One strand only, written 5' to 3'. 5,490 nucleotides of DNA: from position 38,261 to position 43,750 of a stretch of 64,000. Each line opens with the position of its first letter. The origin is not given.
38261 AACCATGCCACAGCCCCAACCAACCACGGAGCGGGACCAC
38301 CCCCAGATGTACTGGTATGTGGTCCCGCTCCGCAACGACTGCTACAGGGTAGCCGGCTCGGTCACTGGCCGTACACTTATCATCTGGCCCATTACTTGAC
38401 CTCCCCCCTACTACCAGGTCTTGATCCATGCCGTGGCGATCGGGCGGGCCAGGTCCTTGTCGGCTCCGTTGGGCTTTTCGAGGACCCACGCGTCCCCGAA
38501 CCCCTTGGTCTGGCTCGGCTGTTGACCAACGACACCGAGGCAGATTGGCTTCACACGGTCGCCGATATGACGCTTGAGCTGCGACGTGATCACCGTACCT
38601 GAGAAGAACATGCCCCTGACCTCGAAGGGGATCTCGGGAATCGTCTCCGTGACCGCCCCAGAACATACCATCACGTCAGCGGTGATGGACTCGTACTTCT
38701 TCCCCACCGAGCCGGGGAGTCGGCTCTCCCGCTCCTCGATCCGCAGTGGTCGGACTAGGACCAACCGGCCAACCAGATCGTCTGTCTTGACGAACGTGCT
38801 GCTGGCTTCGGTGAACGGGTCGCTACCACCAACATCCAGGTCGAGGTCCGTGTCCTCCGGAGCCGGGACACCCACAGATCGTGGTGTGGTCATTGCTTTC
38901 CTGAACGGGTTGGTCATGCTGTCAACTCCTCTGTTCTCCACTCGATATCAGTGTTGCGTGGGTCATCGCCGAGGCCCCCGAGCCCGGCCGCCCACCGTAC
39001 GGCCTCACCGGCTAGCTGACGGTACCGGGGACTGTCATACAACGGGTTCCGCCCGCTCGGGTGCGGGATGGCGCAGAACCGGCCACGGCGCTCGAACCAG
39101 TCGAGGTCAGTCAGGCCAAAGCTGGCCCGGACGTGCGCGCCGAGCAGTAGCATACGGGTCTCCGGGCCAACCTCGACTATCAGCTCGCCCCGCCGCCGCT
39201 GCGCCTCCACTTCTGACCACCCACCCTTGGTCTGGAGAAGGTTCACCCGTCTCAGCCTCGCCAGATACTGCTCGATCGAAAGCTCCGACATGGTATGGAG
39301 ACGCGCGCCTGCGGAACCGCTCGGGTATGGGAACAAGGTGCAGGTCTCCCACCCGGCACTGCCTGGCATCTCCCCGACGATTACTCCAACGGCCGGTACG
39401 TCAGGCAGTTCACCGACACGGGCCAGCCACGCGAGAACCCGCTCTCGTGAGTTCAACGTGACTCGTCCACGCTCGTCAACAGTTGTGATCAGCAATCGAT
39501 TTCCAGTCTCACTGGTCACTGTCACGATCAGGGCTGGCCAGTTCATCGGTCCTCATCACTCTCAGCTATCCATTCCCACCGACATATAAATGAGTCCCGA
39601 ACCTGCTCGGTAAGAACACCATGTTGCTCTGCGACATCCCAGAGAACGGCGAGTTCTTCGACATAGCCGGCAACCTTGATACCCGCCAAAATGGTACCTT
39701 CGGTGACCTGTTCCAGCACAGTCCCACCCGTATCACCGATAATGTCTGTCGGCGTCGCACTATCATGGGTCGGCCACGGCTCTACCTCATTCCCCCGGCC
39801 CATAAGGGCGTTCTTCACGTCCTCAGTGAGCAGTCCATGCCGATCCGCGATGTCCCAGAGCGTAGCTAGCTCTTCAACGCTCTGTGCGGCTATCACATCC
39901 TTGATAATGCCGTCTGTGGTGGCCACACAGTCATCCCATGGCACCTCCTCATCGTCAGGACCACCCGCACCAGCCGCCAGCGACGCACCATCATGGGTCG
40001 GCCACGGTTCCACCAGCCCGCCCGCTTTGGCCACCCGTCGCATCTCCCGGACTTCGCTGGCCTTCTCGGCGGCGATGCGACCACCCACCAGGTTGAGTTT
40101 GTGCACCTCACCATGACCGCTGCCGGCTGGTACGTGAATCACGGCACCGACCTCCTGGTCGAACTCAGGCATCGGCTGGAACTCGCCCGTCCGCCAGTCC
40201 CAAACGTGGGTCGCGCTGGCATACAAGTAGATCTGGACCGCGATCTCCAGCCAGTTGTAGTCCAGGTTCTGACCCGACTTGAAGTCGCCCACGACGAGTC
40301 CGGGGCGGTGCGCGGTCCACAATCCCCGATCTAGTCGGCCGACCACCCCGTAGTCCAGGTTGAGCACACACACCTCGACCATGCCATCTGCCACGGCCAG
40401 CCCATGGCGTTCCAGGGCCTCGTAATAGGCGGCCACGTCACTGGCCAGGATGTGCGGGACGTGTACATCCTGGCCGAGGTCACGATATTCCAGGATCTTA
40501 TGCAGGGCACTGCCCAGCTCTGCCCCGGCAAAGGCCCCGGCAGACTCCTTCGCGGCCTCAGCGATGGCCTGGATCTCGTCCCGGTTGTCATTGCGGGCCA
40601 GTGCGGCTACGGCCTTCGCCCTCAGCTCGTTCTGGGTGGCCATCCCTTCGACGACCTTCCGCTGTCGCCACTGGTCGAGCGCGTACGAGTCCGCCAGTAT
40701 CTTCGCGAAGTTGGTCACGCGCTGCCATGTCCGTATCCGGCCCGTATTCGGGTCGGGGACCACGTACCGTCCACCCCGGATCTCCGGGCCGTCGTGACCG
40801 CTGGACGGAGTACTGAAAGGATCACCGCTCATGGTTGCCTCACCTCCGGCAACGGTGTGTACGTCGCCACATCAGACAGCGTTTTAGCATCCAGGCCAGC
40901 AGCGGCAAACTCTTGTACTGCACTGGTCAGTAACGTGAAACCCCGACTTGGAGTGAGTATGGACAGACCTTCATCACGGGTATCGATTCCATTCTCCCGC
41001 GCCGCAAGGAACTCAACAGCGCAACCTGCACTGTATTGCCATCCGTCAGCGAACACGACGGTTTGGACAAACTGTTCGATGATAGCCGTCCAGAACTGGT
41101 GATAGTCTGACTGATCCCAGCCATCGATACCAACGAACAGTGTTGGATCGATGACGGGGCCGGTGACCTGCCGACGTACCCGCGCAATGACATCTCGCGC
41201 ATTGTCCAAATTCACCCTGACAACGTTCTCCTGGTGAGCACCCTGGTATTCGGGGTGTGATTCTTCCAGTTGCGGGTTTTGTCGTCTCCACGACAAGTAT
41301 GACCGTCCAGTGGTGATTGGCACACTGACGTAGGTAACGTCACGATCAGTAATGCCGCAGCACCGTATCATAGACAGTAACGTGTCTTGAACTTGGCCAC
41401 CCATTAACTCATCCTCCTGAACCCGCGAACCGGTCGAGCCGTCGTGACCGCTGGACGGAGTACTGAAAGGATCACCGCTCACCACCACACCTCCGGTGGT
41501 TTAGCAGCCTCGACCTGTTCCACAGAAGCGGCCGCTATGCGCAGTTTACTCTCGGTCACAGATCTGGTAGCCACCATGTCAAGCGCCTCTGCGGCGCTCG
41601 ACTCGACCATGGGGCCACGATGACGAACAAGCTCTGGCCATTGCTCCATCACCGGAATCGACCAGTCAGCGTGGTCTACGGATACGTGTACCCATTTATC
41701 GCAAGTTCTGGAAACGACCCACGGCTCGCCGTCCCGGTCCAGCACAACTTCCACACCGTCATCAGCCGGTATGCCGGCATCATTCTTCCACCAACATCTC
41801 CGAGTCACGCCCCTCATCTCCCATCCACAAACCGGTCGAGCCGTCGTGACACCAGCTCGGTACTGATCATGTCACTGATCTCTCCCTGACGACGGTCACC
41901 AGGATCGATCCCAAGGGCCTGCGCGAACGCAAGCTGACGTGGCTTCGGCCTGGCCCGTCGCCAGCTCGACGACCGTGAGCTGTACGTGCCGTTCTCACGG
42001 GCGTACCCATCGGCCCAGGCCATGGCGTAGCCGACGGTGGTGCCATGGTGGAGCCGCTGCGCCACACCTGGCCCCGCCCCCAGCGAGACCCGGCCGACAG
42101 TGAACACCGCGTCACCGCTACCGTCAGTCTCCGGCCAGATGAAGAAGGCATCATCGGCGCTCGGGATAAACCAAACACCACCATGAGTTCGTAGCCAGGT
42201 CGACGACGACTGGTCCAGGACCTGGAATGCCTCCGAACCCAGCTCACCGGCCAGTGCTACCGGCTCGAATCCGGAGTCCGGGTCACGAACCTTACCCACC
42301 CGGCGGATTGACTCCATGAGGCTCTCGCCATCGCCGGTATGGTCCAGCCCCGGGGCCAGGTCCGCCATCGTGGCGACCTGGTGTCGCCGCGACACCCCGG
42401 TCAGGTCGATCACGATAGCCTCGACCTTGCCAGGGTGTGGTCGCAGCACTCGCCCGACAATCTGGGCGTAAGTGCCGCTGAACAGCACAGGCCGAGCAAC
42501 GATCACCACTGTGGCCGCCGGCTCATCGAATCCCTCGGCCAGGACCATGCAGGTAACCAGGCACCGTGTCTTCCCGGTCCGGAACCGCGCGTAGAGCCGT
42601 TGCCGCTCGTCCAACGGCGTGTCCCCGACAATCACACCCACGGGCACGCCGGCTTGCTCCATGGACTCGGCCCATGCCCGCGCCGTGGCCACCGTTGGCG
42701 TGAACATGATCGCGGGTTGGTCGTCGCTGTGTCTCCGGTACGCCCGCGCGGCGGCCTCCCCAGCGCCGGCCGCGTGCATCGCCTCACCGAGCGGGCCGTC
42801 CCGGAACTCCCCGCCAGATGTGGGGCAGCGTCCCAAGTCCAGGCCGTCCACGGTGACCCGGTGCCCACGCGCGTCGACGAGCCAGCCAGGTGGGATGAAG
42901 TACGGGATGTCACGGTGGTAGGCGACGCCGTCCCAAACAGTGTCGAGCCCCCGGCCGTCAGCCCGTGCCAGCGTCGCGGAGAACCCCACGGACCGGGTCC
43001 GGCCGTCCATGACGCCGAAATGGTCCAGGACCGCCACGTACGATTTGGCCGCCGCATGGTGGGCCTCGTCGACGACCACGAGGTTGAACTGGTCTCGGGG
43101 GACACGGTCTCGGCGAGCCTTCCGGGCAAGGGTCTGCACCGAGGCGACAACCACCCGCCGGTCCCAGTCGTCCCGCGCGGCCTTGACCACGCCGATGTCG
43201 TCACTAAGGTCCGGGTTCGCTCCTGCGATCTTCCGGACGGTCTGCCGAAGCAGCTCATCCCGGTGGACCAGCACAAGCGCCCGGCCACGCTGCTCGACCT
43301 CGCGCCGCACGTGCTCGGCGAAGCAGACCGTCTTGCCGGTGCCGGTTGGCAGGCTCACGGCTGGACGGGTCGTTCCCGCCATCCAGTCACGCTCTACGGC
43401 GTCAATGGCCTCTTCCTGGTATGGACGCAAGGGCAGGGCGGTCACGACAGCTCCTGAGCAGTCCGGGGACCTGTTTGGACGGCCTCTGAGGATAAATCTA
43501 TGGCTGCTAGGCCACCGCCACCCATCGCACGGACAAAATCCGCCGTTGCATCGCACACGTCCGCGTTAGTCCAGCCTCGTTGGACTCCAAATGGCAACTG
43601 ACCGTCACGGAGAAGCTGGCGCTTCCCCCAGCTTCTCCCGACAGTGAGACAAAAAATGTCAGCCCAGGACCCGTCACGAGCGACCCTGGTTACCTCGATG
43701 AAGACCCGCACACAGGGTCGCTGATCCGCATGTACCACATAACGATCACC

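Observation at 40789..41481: Two adjacent genes (PD-(D/E)XK nuclease and DUF4406 protein) begin with the same 15 codons: an exact 44-bp direct repeat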

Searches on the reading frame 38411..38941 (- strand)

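Call 9: search_protein_families(library=pfam, proteins=[window:38411-38941:-], max_evalue=0.01)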
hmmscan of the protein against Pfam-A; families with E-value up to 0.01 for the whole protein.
window:38411-38941:- (176 aa): 0 families

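Call 10: search_protein_families(library=phrogs, proteins=[window:38411-38941:-], max_evalue=0.001)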
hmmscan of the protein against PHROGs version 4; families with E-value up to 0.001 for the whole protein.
window:38411-38941:- (176 aa): 1 family
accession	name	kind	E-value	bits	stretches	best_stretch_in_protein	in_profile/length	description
phrog_870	-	unknown function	1.2e-13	52.6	1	21-168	29-169/176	-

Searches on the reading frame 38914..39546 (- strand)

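Call 9: search_protein_families(library=pfam, proteins=[window:38914-39546:-], max_evalue=0.01)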
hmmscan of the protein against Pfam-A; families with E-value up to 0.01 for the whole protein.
window:38914-39546:- (210 aa): 0 families

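Call 10: search_protein_families(library=phrogs, proteins=[window:38914-39546:-], max_evalue=0.001)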
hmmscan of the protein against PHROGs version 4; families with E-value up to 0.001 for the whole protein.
window:38914-39546:- (210 aa): 1 family
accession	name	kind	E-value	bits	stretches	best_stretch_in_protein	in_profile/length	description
phrog_12275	-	unknown function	6.3e-14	53.1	1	55-182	5-145/168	-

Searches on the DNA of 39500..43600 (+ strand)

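Call 6: search_dna_similar(query=window:39500-43600:+, collection=phages, mode=near, max_rows=30)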
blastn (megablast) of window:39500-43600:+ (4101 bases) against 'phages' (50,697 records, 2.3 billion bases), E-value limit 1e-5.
No match.
